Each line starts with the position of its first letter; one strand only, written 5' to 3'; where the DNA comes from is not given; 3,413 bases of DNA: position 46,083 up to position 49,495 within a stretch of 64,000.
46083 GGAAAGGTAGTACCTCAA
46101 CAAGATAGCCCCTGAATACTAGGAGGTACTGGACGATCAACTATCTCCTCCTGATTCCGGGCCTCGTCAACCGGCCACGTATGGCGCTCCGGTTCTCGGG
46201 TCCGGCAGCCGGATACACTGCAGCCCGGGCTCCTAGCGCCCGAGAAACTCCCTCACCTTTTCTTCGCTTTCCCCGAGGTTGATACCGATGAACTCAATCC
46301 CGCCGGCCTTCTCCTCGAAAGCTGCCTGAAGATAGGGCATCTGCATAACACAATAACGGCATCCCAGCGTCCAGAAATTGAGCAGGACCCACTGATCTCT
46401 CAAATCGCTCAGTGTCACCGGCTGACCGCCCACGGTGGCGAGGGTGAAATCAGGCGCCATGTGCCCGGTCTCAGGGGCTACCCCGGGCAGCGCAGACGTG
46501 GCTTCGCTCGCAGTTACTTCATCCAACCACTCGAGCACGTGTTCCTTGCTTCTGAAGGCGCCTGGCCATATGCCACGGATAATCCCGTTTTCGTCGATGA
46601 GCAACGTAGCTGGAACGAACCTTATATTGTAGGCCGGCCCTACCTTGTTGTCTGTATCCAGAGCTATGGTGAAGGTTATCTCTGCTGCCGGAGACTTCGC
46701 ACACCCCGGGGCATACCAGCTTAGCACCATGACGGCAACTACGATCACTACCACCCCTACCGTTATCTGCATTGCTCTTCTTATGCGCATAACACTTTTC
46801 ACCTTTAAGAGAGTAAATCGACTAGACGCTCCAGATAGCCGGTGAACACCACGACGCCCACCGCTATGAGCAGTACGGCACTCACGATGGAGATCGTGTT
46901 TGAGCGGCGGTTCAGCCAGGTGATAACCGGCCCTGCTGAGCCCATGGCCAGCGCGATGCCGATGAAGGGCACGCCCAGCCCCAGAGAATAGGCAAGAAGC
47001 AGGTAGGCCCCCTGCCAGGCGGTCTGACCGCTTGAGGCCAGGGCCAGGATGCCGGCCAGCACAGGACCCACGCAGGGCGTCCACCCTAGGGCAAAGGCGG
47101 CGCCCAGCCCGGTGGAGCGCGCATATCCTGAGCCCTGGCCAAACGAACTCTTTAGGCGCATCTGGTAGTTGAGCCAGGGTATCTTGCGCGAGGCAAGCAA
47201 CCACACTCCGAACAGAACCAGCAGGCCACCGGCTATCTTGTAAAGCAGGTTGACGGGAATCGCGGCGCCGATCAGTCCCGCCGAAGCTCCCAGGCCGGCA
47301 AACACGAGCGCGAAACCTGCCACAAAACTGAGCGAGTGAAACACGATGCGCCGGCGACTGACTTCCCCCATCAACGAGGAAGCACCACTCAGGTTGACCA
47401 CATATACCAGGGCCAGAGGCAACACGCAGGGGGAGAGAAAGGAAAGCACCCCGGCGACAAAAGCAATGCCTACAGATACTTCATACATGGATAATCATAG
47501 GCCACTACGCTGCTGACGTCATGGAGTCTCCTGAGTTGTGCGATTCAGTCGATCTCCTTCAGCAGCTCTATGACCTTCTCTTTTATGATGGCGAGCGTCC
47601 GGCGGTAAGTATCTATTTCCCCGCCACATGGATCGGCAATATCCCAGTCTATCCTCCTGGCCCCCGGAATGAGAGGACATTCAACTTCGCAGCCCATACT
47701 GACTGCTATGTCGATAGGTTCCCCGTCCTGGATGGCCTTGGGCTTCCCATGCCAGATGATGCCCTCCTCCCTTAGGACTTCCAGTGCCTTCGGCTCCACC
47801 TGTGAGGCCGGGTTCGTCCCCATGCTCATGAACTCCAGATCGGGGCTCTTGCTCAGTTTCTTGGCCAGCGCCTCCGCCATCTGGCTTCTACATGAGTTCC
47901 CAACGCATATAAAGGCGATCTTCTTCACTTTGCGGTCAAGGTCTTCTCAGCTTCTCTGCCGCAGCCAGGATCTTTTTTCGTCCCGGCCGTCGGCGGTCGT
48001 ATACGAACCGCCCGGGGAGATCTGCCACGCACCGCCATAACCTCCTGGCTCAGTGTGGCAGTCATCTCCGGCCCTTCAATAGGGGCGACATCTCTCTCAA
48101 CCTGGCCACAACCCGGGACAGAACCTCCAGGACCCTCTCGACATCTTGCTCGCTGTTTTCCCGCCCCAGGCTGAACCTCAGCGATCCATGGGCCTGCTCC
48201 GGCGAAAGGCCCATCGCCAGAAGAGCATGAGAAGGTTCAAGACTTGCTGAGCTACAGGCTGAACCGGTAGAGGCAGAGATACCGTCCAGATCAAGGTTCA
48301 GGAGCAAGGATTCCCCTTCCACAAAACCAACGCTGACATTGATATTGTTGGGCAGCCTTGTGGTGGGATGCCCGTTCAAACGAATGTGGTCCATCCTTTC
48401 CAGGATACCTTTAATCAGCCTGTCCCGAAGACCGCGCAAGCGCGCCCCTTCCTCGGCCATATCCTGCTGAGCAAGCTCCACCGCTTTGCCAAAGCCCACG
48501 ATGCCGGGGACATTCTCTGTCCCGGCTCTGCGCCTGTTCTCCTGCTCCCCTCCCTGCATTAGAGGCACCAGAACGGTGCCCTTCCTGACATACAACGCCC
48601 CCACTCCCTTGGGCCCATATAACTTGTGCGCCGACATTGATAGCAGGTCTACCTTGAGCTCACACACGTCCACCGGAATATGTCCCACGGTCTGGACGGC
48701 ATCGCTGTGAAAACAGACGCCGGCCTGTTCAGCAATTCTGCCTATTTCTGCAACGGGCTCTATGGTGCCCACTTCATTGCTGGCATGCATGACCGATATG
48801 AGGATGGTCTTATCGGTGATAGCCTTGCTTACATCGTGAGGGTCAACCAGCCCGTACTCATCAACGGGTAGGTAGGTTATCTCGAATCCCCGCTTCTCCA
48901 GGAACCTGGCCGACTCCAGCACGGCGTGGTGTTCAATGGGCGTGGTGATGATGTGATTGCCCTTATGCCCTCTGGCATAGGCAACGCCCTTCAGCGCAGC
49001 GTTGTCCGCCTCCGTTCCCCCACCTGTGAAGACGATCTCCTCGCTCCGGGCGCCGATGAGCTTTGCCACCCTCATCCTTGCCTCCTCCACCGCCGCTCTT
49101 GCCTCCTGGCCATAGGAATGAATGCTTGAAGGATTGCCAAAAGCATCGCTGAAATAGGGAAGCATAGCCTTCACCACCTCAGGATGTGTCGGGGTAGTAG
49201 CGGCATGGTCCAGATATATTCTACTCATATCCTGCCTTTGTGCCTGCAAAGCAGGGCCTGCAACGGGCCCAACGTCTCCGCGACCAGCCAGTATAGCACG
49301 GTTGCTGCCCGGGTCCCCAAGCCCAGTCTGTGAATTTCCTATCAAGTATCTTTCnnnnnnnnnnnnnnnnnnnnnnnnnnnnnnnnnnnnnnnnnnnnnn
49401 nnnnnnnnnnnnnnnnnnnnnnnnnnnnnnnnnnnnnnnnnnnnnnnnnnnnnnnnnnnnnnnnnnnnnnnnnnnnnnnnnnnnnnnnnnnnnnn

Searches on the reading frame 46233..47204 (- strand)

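Call 33: search_protein_families(library=pfam, max_evalue=0.00001, proteins=[window:46233-47204:-])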
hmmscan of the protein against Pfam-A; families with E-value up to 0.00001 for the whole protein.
window:46233-47204:- (323 aa): 2 families
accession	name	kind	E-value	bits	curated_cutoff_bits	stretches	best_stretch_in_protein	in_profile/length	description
PF00578.27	AhpC-TSA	-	2.2e-21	76.5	26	1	247-320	2-76/124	AhpC/TSA family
PF08534.16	Redoxin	-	5.3e-17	62.4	26.6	1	247-323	3-83/148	Redoxin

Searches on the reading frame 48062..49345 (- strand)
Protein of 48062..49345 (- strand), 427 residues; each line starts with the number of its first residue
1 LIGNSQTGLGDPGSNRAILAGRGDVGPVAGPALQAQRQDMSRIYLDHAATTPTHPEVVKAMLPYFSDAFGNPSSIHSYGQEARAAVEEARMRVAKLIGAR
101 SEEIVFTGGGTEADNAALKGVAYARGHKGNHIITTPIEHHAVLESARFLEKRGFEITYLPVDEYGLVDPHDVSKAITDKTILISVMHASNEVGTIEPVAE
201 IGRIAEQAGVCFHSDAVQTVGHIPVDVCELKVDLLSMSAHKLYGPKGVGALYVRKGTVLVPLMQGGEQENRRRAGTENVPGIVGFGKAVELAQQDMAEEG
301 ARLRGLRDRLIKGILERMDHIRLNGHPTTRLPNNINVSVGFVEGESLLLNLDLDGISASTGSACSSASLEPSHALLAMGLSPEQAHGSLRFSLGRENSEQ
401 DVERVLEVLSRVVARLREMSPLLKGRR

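Call 33: search_protein_families(library=pfam, max_evalue=0.00001, proteins=[window:48062-49345:-])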
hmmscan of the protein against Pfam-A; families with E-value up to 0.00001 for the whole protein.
window:48062-49345:- (427 aa): 3 families
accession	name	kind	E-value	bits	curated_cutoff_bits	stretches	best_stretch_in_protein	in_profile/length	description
PF00266.25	Aminotran_5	-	3.6e-94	316.2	21.5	1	43-405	1-371/371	Aminotransferase class-V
PF01212.27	Beta_elim_lyase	-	6e-07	29.5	27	1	85-242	33-200/288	Beta-eliminating lyase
PF01041.23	DegT_DnrJ_EryC1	-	7.5e-07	29.1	19.8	1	94-221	34-151/360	DegT/DnrJ/EryC1/StrS aminotransferase family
